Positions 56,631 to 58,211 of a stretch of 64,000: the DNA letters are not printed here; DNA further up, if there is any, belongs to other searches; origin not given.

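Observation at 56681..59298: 30-bp inverted repeats bracket a 2.6-kb cassette: methyltransferase-HNH, small membrane protein and IS1595 transposase stub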

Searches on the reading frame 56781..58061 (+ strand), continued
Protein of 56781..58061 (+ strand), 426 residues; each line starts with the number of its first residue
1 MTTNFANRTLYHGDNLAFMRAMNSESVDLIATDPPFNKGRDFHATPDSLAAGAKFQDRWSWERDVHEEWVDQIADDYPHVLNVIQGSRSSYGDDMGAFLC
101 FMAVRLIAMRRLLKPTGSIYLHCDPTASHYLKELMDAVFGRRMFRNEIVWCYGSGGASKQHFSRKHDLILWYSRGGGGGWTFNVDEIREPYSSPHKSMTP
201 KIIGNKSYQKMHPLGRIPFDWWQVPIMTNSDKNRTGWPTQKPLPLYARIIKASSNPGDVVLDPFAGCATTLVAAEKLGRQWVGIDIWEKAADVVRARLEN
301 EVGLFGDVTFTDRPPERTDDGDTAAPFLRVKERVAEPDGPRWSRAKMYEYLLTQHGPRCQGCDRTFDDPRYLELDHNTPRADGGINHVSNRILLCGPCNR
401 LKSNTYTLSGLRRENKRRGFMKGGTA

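Call 27: find_related_loci(query=A1, collection=metagenome_contigs, flank=5000)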
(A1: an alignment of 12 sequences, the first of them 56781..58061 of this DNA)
Query A1 (426 aa) in metagenome_contigs; peptide patterns used: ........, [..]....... (x = any residue, [..] = any of these).
369 stretches matched a pattern; 236 encode a relative of the query (tblastn E <= 1e-3); the best 80 are kept; 80 distinct loci.
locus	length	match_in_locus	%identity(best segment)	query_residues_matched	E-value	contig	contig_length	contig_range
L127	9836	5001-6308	68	2-421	0e+0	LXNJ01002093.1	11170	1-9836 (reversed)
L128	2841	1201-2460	65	4-421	0e+0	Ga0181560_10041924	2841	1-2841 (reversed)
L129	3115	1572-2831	64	4-421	0e+0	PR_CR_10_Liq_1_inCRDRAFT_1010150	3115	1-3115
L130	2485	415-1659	64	4-421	0e+0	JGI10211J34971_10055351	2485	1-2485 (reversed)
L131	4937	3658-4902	60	4-421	0e+0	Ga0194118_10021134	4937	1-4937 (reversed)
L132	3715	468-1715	60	3-421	0e+0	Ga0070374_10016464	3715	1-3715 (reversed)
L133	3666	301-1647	57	3-421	1e-174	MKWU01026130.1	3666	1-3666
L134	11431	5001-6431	55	4-421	1e-165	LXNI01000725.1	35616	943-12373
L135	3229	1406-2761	52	2-424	9e-157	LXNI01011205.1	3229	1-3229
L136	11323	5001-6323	53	4-418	9e-145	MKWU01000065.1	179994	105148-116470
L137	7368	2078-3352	51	4-421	1e-130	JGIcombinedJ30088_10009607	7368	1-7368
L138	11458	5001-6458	45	4-422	2e-123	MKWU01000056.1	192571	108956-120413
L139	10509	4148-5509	48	4-422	7e-123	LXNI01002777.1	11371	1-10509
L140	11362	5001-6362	47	4-422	1e-120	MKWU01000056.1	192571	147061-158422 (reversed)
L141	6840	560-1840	65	4-421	2e-157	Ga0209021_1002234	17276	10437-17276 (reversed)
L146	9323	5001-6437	66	3-422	2e-104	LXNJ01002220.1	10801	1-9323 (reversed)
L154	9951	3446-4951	65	4-400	2e-72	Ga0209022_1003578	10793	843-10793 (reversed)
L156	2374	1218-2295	62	4-301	3e-70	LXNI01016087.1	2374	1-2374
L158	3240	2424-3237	68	2-267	7e-70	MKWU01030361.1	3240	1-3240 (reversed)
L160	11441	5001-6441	50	4-422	3e-57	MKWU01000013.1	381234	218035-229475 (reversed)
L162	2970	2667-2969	72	4-104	1e-46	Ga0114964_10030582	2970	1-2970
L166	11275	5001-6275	51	4-421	1e-130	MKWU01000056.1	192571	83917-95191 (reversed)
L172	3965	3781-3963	82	4-64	5e-27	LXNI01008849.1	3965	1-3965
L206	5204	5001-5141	70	1-47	1e-15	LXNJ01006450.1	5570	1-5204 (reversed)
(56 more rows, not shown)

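Call 37: search_protein_families(library=pfam, proteins=[L127:3473-4261:+, L128:470-1111:-, L129:227-1129:-, L131:2515-3435:-, L135:207-1100:+, L138:3928-4887:+, L139:3079-4149:-, L156:17-1087:+, L158:702-1649:+, L158:1760-2431:+], max_evalue=0.001)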
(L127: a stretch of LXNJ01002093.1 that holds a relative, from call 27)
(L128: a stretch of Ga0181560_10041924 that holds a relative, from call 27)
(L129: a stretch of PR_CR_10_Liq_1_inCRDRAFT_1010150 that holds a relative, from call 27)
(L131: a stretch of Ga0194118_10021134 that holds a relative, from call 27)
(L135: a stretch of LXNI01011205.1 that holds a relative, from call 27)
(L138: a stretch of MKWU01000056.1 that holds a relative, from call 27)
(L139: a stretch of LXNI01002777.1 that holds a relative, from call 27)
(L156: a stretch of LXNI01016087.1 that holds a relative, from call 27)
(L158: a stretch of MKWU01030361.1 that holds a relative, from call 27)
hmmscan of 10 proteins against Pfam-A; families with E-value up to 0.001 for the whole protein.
L127:3473-4261:+ (262 aa): 1 family
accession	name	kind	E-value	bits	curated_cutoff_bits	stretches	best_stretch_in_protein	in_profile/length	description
PF09509.15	Hypoth_Ymh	-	5.9e-10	39.5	25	1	140-241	10-116/119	Protein of unknown function (Hypoth_ymh)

L128:470-1111:- (213 aa): 5 families
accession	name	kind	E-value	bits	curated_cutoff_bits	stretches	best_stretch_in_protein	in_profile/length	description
PF00239.26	Resolvase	-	9e-43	146.3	23.3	1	31-163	2-144/145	Resolvase, N terminal domain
PF02796.21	HTH_7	-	6.1e-11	42.7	23.8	1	166-208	1-43/45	Helix-turn-helix domain of resolvase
PF13384.12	HTH_23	-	0.00016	21.8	24.6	1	182-207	14-38/50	Homeodomain-like domain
PF13551.12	HTH_29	-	0.00053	20.5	28.1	0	182-207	7-33/64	Winged helix-turn helix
PF13309.12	HTH_22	-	0.00064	20.1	29.6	0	187-207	42-62/63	HTH domain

L129:227-1129:- (300 aa): 1 family
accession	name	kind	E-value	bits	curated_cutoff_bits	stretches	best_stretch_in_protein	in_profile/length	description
PF01757.29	Acyl_transf_3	-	1.2e-21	77.6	31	1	1-272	48-324/326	Acyltransferase domain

L131:2515-3435:- (306 aa): 4 families
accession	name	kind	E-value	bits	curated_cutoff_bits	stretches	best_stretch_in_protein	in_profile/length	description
PF04471.18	Mrr_cat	-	1e-31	109.9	21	1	156-278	1-115/115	Restriction endonuclease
PF14338.12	Mrr_N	-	2.1e-18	66.7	29.5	1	6-90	1-86/87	Mrr N-terminal domain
PF22722.2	NA-iREase1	-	2.5e-09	37.5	27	1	189-274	21-104/106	NACHT-associated inactive Restriction Endonuclease 1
PF13156.12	Mrr_cat_2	-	1.7e-06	28.4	22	1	191-270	28-106/127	Restriction endonuclease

L135:207-1100:+ (297 aa): 0 families

L138:3928-4887:+ (319 aa): 1 family
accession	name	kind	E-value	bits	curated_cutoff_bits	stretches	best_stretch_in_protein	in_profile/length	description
PF02086.21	MethyltransfD12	-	5.3e-37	128.3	22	1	48-290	1-253/253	D12 class N6 adenine-specific DNA methyltransferase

L139:3079-4149:- (356 aa): 5 families
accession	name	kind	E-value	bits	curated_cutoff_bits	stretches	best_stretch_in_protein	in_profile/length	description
PF03446.21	NAD_binding_2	-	3.4e-54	183.7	21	1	63-222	1-161/161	NAD binding domain of 6-phosphogluconate dehydrogenase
PF14833.11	NAD_binding_11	-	1.1e-36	126.2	30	1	225-345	1-122/122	NAD-binding of NADP-dependent 3-hydroxyisobutyrate dehydrogenase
PF03807.23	F420_oxidored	-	2.1e-07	31.9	21.6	1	63-154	1-91/94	NADP oxidoreductase coenzyme F420-dependent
PF02826.25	2-Hacid_dh_C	-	3.6e-06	26.9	25.1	1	54-174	29-146/178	D-isomer specific 2-hydroxyacid dehydrogenase, NAD binding domain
PF01488.26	Shikimate_DH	-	8.5e-05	23.1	24.3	1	60-126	11-84/138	Shikimate / quinate 5-dehydrogenase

L156:17-1087:+ (356 aa): 0 families

L158:702-1649:+ (315 aa): 0 families

L158:1760-2431:+ (223 aa): 0 families

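Call 38: search_protein_families(library=pfam, proteins=[L140:6526-7536:+, L146:7511-8530:+, L154:1799-2974:+, L162:1949-2635:+, L172:2192-3280:-, L206:3813-4847:-, L160:3172-5058:+, L136:3153-4823:-, L137:6-1544:+, L166:2794-4467:+], max_evalue=0.001)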
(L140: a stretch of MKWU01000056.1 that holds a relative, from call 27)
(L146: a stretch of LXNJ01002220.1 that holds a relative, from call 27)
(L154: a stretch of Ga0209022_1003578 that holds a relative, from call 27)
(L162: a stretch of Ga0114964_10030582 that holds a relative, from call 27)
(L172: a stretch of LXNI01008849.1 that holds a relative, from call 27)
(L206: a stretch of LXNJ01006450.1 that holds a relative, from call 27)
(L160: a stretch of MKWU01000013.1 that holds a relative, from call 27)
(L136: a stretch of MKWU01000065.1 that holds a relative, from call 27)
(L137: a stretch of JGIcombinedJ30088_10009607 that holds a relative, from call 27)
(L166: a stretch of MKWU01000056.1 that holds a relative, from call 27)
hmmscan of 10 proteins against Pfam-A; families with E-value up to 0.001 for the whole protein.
L140:6526-7536:+ (336 aa): 1 family
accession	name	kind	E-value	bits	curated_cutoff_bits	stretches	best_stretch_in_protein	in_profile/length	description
PF00248.27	Aldo_ket_red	-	4.9e-75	252.7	24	1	16-320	2-289/291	Aldo/keto reductase family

L146:7511-8530:+ (339 aa): 1 family
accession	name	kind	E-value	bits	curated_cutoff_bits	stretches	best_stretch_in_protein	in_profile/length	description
PF02547.20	Queuosine_synth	-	5e-123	410.8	25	1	11-334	2-322/322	Queuosine biosynthesis protein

L154:1799-2974:+ (391 aa): 2 families
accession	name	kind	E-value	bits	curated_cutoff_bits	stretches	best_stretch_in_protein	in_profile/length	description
PF21205.3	Rep3_C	-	5.6e-16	59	21.1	1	187-242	2-56/59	Initiator Rep protein, WH2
PF10134.15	RPA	-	0.00053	20.1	27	0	78-205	86-211/228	Replication initiator protein A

L162:1949-2635:+ (228 aa): 3 families
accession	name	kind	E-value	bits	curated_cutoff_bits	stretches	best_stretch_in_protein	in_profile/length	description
PF07885.22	Ion_trans_2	-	1.4e-15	57.4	22.5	1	135-212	3-77/79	Ion channel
PF00520.37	Ion_trans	-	1.8e-12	47.4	25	1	28-206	7-227/241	Ion transport protein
PF00060.32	Lig_chan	-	1.4e-07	31.9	30.8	1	129-220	11-102/146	Ligand-gated ion channel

L172:2192-3280:- (362 aa): 6 families
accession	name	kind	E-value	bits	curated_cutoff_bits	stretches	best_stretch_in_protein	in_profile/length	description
PF15902.12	Sortilin-Vps10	-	3.6e-15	56.1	33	1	121-248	3-115/446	Sortilin, neurotensin receptor 3,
PF02012.26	BNR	-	5.1e-12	44.3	27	0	179-189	1-11/12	BNR/Asp-box repeat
PF15899.11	BNR_6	-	5.2e-07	29.5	27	0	232-245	1-14/14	BNR-Asp box repeat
PF13088.12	BNR_2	-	4.2e-06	26.8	31.4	0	178-303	84-202/277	BNR repeat-like domain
PF14870.12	PSII_BNR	-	7.8e-06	25.8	27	0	288-349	83-140/303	Photosynthesis system II assembly factor YCF48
PF13810.12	DUF4185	-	0.00071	19.3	39.5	0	223-248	120-145/309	Domain of unknown function (DUF4185)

L206:3813-4847:- (344 aa): 0 families

L160:3172-5058:+ (628 aa): 1 family
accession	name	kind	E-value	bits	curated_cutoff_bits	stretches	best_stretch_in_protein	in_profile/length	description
PF00496.27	SBP_bac_5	-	2.5e-56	191.8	32.4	1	156-550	2-366/368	Bacterial extracellular solute-binding proteins, family 5 Middle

L136:3153-4823:- (556 aa): 2 families
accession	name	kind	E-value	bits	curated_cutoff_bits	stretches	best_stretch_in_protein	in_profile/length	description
PF00920.27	ILVD_EDD_N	-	2e-118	395.6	27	1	36-352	1-315/316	Dihydroxy-acid/6-phosphogluconate dehydratase N-terminal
PF24877.1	ILV_EDD_C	-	1.7e-71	240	27.7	1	364-552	1-191/191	Dihydroxy-acid/6-phosphogluconate dehydratase C-terminal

L137:6-1544:+ (512 aa): 1 family
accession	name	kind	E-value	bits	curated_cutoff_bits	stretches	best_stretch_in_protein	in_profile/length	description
PF08239.17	SH3_3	-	1.4e-08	35.2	27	1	459-505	3-53/54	Bacterial SH3 domain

L166:2794-4467:+ (557 aa): 1 family
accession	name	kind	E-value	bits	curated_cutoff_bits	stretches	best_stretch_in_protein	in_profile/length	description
PF08239.17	SH3_3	-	1.6e-08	35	27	1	504-550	3-53/54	Bacterial SH3 domain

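Call 41: search_solved_structures(query=window:56781-58061:+, max_evalue=0.001)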
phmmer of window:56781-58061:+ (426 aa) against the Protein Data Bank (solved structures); distinct sequences matched with E-value up to 0.001: 18.
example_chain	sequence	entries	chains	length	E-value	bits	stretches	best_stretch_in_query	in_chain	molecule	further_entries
9c3u_A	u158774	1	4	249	1.2e-24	90.5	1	109-297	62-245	Methyltransferase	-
8urk_A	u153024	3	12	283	1.7e-24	90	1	109-297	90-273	Methyltransferase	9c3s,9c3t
1g60_A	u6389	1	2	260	1.4e-21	80.4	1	93-287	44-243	Adenine-specific Methyltransferase MboIIA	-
6pbd_A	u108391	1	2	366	9.3e-20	74.4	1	160-302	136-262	Modification methylase CcrMI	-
1nw8_A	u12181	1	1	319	9.9e-20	74.3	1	106-285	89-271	MODIFICATION METHYLASE RSRI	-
1eg2_A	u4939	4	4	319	1e-19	74.2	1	106-285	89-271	MODIFICATION METHYLASE RSRI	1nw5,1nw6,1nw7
5hfj_A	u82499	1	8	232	2.5e-11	46.6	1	227-296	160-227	Adenine specific DNA methyltransferase (DpnA)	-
5hek_A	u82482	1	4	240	2.5e-11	46.6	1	227-297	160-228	Adenine specific DNA methyltransferase (DpnA)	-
2zie_A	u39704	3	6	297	5.8e-11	45.4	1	236-305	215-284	Putative modification methylase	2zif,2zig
6k0w_B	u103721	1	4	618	6.5e-11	45.2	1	6-178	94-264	Adenine specific DNA methyltransferase (Mod)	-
8s9m_A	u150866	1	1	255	1e-10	44.6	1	188-298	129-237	DNA cytosine-N4 methyltransferase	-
8s9n_A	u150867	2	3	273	1.2e-10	44.4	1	188-298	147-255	DNA cytosine-N4 methyltransferase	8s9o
4zcf_A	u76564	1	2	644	3.8e-08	36.1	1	8-210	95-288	Restriction endonuclease EcoP15I, modification subunit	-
1boo_A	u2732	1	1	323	1.3e-05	27.8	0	238-287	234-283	PROTEIN (N-4 CYTOSINE-SPECIFIC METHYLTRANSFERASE PVU II)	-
8w2z_A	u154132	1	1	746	8.8e-05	25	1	321-422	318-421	HNH nuclease domain-containing protein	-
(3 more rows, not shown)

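Call 58: search_dna_similar(query=window:56781-58061:+, collection=plasmids, mode=protein, max_rows=25, max_evalue=1e-30)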
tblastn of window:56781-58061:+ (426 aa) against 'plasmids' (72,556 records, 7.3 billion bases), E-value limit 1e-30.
Records with a match: 13; places in all: 14; records where one place covers at least 80% of the query: 0.
Best place of each record, by identity: <60% 13.
By first word of the organism name: Enterococcus 4; Mesorhizobium 2; Candidatus 1; Nitrosomonas 1; Aminobacter 1; Limosilactobacillus 1; Sphingobium 1; Rhizobium 1; Cellulosimicrobium 1.
By predicted mobility (MOB-suite, as given by PLSDB): non-mobilizable 6; mobilizable 4; conjugative 3.
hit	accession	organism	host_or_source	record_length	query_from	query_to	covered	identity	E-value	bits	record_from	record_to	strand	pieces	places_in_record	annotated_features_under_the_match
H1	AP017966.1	Candidatus Megaera polyxenophila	-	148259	4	304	71%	37.9%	9e-59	214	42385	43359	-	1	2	adenine specific DNA methylase Mod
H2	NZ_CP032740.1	Enterococcus casseliflavus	Homo sapiens,bile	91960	10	298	68%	36.3%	4e-40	160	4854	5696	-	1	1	site-specific DNA-methyltransferase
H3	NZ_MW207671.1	Enterococcus faecium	-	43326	10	318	73%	31.9%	4e-36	148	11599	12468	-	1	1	site-specific DNA-methyltransferase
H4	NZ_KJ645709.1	Enterococcus faecium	Sus scrofa,feces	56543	10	318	73%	31.9%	4e-36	148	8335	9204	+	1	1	site-specific DNA-methyltransferase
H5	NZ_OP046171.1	Enterococcus hirae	-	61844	10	318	73%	31.9%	4e-36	148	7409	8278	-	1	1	site-specific DNA-methyltransferase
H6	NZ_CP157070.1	Nitrosomonas europaea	cell culture,river sludge effuent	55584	10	298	68%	33.9%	4e-40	160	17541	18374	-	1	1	site-specific DNA-methyltransferase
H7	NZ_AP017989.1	Aminobacter sp. SS-2016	Lotus japoicus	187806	27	298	64%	35.1%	3e-39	157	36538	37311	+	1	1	site-specific DNA-methyltransferase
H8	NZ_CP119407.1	Limosilactobacillus fermentum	-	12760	2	298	70%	31.6%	2e-34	143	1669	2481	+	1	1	site-specific DNA-methyltransferase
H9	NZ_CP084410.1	Sphingobium sp. CFD-2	cell culture,soil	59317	27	298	64%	34.1%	2e-37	152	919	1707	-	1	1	none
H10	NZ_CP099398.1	Rhizobium sp. Pop5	Phaseolus vulgaris,Cell culture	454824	10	192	43%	41.1%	1e-32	138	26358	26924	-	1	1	DNA methyltransferase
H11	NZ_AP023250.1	Mesorhizobium sp. 131-2-5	Lotus japonicus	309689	10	180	40%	43.3%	1e-32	138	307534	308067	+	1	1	site-specific DNA-methyltransferase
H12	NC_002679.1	Mesorhizobium japonicum MAFF 303099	-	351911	10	180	40%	43.3%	1e-32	138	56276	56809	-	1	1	site-specific DNA-methyltransferase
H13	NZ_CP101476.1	Cellulosimicrobium cellulans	water,poultry farm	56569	10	180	40%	39.7%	2e-31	134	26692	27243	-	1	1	DNA methyltransferase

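Call 59: search_dna_similar(query=window:56781-58061:+, collection=phages, mode=protein, max_rows=15, max_evalue=1e-30)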
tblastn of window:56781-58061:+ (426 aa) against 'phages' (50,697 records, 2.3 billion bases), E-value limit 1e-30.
Records with a match: 38; places in all: 38; records where one place covers at least 80% of the query: 0.
Best place of each record, by identity: <60% 38.
By first word of the organism name: Streptomyces 18; Flavobacterium 16; uncultured 2; Marinitoga 1; Acutalibacteraceae 1.
By host as written in the record: Streptomyces lividans JI 1326 11; Flavobacterium sp. LMO6 9; Flavobacterium sp. LMO9 7; Streptomyces griseus ATCC 10137 5; - 3; Streptomyces xanthochromogenes NRRL B-5410 1; Streptomyces lividans JI1326 1; Acutalibacteraceae 1.
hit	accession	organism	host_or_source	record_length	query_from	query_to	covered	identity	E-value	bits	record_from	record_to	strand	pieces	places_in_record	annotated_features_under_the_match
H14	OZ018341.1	Marinitoga phage MPV1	-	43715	4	310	72%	35.9%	2e-60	218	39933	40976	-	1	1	DNA methyltransferase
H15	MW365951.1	Streptomyces phage Hippo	Streptomyces lividans JI 1326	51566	2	303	71%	36.0%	3e-60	217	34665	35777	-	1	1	48: methyltransferase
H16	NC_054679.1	Streptomyces phage Werner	Streptomyces lividans JI 1326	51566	2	303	71%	36.0%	3e-60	217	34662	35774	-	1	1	48: DNA methyltransferase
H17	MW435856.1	Streptomyces phage Werner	Streptomyces lividans JI 1326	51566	2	303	71%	36.0%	3e-60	217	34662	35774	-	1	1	48: methyltransferase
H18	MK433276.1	Streptomyces phage Asten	Streptomyces griseus ATCC 10137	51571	2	303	71%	35.7%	2e-55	203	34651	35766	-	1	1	48: DNA methylase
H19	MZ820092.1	Streptomyces phage SarahRose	Streptomyces lividans JI 1326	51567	2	303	71%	35.4%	6e-55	202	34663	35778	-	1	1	48: DNA methylase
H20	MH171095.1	Streptomyces phage Maneekul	Streptomyces xanthochromogenes NRRL ...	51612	2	303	71%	35.4%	6e-55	202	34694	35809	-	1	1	48: DNA methylase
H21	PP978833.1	Streptomyces phage Emaanora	Streptomyces lividans JI 1326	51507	2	303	71%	35.1%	6e-52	193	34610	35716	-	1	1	51: DNA methyltransferase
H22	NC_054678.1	Streptomyces phage Yasdnil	Streptomyces griseus ATCC 10137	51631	10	303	69%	35.4%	2e-52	194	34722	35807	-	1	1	48: DNA methyltransferase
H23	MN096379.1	Streptomyces phage Yasdnil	Streptomyces griseus ATCC 10137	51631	10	303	69%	35.4%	2e-52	194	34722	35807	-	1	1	48: DNA methylase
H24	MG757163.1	Streptomyces phage OzzyJ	Streptomyces lividans JI1326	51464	10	303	69%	35.3%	2e-55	203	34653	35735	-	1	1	DNA methylase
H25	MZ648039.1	Streptomyces phage RedBear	Streptomyces lividans JI 1326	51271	10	303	69%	35.3%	8e-55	201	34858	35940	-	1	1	49: methyltransferase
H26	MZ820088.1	Streptomyces phage Katalie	Streptomyces lividans JI 1326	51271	10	303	69%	35.3%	8e-55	201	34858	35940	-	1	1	48: methyltransferase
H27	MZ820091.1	Streptomyces phage South40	Streptomyces lividans JI 1326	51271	10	303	69%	35.3%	8e-55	201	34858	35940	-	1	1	48: methyltransferase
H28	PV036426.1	Acutalibacteraceae phage NatCom_11578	Acutalibacteraceae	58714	10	286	65%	36.3%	5e-37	149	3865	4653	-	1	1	DNA methyltransferase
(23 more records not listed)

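Call 60: list_cluster_members(proteins=[P0241, window:56781-58061:+, window:58531-59193:-, window:55846-56550:-])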
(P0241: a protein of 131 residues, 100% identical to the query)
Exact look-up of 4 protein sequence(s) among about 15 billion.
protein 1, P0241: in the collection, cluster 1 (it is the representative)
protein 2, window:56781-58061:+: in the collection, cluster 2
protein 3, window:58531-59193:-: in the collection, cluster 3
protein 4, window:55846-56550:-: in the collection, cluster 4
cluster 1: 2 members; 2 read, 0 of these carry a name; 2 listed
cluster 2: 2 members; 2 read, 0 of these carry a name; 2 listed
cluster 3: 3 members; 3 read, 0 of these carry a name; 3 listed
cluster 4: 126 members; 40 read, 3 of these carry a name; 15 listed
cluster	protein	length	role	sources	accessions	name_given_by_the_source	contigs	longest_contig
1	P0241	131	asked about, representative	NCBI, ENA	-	-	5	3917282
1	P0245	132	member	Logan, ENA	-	-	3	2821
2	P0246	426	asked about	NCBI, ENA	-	-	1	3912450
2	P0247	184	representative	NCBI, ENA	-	-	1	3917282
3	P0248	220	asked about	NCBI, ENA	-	-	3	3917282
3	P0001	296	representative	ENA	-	-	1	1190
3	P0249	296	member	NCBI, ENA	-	-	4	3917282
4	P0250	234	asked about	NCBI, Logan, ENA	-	-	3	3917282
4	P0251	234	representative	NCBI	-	-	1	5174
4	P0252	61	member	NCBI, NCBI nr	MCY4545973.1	MAG: SDR family NAD(P)-dependent oxidoreductase, partial [Gemmatimonadetes bacterium] | SDR family NAD(P)-dependent oxidoreductase [Gemmatimonadota bacterium]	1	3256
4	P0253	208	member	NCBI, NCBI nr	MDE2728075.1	MAG: SDR family oxidoreductase, partial [Gemmatimonadota bacterium] | SDR family oxidoreductase [Gemmatimonadota bacterium]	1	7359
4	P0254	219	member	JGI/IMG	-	NAD(P)-dependent dehydrogenase (short-subunit alcohol dehydrogenase family)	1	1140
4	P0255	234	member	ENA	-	-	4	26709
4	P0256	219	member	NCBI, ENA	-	-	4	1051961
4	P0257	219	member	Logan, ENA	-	-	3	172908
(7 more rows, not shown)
